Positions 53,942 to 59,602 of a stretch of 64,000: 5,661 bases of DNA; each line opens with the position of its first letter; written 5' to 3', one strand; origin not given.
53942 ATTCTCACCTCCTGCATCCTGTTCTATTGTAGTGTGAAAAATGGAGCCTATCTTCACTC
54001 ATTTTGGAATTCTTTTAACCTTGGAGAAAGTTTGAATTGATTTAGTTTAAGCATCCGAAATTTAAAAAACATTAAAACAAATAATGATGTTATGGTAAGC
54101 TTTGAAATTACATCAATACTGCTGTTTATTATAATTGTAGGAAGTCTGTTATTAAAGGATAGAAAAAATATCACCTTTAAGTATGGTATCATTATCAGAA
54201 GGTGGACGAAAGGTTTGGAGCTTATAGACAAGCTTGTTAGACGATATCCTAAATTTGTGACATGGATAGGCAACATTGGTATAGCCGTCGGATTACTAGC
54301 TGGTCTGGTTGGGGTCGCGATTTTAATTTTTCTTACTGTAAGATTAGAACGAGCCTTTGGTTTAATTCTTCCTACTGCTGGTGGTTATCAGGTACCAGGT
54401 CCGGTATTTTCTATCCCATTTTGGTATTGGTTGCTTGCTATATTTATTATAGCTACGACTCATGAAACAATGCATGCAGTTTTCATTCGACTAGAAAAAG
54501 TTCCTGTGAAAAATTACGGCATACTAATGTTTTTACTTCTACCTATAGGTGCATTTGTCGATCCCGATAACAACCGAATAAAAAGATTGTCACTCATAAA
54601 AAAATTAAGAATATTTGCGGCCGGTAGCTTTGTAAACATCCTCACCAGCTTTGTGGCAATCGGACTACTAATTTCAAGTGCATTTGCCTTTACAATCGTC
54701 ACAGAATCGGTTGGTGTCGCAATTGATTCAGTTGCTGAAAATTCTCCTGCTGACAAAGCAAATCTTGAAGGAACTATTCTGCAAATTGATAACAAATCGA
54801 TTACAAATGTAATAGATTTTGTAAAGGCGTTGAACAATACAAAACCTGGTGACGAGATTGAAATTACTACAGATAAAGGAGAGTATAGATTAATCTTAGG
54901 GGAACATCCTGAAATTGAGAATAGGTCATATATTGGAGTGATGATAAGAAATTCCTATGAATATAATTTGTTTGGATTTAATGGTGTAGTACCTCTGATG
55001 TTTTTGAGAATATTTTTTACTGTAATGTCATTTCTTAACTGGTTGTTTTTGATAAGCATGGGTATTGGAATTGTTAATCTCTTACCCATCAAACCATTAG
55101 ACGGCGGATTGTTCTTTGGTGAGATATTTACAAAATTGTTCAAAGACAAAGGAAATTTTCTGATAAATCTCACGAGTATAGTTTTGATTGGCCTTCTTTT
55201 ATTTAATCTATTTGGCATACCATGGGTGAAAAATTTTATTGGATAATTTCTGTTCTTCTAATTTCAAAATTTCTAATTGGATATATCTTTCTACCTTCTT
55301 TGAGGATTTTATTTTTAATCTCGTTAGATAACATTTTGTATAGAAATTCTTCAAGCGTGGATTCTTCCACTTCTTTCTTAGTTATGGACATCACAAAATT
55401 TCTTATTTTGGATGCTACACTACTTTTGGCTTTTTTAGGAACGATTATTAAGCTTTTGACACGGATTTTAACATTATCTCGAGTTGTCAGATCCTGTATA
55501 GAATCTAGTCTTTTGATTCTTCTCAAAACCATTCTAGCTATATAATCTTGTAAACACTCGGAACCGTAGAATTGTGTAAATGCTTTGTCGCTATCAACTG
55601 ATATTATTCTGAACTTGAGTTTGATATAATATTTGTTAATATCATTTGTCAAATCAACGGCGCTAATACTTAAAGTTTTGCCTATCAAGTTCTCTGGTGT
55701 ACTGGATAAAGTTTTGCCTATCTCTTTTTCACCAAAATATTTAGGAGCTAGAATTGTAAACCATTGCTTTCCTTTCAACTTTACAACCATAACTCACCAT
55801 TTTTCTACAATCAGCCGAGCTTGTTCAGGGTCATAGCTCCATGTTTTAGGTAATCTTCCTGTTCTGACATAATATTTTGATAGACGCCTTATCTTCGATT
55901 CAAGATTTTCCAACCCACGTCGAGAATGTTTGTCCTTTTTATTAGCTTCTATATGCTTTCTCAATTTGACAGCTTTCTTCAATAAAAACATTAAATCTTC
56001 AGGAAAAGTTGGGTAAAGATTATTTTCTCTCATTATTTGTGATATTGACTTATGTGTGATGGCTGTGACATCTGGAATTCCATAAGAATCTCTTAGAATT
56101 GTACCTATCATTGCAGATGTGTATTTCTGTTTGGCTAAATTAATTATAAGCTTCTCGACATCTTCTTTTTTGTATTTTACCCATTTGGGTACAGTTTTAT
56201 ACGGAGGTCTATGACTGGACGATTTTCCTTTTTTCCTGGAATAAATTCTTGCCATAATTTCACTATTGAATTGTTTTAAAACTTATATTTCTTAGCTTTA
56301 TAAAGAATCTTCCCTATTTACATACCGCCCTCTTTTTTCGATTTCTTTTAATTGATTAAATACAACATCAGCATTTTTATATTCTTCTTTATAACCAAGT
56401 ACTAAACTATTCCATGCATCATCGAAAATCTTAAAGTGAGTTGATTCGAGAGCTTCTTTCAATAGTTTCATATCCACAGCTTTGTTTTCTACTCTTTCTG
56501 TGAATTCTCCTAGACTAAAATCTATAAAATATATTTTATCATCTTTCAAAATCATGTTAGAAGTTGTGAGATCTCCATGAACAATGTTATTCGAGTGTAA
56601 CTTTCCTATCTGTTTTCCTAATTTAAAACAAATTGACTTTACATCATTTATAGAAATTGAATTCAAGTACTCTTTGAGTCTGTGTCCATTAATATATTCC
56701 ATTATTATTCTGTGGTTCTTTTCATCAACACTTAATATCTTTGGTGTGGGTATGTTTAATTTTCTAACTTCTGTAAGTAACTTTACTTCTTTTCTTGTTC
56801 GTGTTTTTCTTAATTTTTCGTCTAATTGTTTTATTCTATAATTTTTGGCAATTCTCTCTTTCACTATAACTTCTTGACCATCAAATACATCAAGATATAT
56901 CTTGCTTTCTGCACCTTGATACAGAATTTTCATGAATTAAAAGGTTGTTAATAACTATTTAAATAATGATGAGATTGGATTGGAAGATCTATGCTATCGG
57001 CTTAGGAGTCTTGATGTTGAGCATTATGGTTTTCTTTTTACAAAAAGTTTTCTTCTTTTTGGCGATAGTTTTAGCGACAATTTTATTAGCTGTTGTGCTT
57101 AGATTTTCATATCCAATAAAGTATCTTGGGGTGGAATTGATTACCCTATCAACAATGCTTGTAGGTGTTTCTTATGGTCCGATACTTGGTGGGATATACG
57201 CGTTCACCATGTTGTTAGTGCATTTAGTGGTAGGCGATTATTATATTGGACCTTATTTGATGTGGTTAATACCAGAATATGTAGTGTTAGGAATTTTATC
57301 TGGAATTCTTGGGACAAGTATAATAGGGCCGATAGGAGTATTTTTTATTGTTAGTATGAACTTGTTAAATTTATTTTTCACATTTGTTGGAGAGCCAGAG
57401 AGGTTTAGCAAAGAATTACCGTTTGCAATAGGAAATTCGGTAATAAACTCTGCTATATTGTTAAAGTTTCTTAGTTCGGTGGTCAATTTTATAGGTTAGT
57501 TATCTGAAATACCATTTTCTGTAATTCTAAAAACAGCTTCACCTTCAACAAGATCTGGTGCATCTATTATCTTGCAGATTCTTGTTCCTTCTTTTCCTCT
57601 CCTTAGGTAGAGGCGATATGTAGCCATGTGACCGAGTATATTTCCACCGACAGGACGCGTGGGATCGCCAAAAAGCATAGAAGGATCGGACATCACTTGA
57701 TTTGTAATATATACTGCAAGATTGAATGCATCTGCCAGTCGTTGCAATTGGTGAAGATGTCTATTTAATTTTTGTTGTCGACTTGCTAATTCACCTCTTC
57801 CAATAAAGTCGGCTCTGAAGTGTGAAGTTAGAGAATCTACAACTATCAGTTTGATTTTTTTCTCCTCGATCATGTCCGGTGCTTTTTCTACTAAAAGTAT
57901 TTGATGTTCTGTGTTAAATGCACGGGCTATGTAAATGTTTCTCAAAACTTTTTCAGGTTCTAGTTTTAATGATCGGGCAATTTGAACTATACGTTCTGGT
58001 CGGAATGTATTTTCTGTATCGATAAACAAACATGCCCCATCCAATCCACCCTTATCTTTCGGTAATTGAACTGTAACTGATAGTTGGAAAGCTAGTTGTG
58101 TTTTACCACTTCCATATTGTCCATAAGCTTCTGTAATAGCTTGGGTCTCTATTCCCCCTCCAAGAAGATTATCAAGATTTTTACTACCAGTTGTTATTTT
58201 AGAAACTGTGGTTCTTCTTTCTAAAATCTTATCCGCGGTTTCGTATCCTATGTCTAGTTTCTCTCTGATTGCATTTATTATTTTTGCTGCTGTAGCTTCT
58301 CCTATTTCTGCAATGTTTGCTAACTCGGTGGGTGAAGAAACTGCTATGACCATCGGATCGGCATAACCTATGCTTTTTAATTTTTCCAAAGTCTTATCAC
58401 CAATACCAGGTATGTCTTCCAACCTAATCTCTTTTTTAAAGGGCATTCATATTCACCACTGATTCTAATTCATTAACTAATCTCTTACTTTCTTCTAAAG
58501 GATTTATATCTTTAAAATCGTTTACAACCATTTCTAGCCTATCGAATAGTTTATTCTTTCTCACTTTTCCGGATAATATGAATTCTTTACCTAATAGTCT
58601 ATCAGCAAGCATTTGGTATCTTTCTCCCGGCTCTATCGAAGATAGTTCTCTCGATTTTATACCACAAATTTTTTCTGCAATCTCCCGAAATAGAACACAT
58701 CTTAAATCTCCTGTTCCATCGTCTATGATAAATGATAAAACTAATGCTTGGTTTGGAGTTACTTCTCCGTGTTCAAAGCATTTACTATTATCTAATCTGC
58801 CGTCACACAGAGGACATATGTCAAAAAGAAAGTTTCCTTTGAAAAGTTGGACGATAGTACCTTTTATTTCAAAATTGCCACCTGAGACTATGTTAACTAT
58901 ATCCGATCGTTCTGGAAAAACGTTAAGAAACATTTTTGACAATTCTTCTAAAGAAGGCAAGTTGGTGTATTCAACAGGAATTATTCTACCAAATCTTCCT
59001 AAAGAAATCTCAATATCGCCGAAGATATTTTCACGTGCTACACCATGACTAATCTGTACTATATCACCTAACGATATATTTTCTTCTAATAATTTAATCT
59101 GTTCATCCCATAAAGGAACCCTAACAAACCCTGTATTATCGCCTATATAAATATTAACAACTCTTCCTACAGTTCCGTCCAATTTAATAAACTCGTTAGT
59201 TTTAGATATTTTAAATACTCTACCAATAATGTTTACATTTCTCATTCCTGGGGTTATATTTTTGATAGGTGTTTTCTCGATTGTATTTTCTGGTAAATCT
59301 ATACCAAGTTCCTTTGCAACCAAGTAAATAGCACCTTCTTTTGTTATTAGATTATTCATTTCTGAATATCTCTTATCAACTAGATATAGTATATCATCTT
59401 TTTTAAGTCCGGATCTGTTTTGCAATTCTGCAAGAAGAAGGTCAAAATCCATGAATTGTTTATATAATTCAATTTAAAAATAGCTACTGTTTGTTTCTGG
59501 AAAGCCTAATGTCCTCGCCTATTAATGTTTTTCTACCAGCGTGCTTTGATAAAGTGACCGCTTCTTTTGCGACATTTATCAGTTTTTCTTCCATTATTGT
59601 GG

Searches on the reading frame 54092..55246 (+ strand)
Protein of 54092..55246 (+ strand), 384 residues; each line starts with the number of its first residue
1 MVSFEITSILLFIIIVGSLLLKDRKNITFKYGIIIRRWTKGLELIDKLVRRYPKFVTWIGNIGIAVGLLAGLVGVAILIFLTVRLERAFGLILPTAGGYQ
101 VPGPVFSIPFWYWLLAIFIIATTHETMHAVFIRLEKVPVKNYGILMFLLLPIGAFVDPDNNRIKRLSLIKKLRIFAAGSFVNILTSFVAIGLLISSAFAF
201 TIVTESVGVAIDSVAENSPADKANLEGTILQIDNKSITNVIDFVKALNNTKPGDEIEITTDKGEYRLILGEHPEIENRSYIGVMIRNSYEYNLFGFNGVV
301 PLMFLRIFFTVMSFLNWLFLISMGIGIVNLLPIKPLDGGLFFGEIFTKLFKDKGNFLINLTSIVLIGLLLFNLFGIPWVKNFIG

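Call 14: search_protein_families(library=pfam, proteins=[window:54092-55246:+], max_evalue=0.01)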
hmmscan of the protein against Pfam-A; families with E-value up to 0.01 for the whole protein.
window:54092-55246:+ (384 aa): 2 families
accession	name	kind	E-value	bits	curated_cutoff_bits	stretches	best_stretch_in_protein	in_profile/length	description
PF02163.28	Peptidase_M50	-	5.9e-23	81.8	27.2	1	113-355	2-207/221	Peptidase family M50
PF13180.12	PDZ_2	-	1.1e-06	29.3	27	1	204-260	9-67/80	PDZ domain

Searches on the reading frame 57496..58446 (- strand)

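Call 93: search_protein_families(library=pfam, proteins=[window:57496-58446:-], max_evalue=0.001)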
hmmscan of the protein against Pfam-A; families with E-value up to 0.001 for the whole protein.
window:57496-58446:- (316 aa): 9 families
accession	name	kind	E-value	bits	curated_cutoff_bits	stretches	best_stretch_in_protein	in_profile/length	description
PF08423.17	Rad51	-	7e-98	327.2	22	1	77-315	1-243/244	Rad51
PF00154.27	RecA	-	1.7e-15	57.6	27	1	76-286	25-223/262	recA bacterial DNA recombination protein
PF14520.12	HHH_5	-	1.4e-10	41.9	27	1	8-62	3-57/57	Helix-hairpin-helix domain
PF06745.19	ATPase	-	2.1e-08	34.3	26.6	1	85-209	2-131/231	KaiC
PF13481.12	AAA_25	-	5.4e-07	29.9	27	1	79-249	10-188/195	AAA domain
PF00633.29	HHH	-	1.7e-05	24.9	24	0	38-58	9-29/30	Helix-hairpin-helix motif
PF12836.13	HHH_3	-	0.00014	22.3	27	0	2-24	39-61/65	Helix-hairpin-helix motif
PF05019.18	Coq4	-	0.00058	19.7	22.9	1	33-94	21-81/221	Coenzyme Q (ubiquinone) biosynthesis protein Coq4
PF14716.13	HHH_8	-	0.00072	20.3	30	0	2-25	43-66/73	Helix-hairpin-helix domain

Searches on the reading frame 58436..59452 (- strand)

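Call 93: search_protein_families(library=pfam, proteins=[window:58436-59452:-], max_evalue=0.001)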
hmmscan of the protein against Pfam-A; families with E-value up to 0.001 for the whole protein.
window:58436-59452:- (338 aa): 3 families
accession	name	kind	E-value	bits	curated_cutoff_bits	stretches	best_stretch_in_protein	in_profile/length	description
PF01336.31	tRNA_anti-codon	-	7.9e-12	45.4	27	1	73-150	1-68/75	OB-fold nucleic acid binding domain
PF08646.16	Rep_fac-A_C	-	2.1e-07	31.2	28.5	1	194-325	2-146/146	Replication factor-A C terminal domain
PF17244.8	CDC24_OB3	-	0.00013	22.3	25.4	0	66-136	2-72/216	Cell division control protein 24, OB domain 3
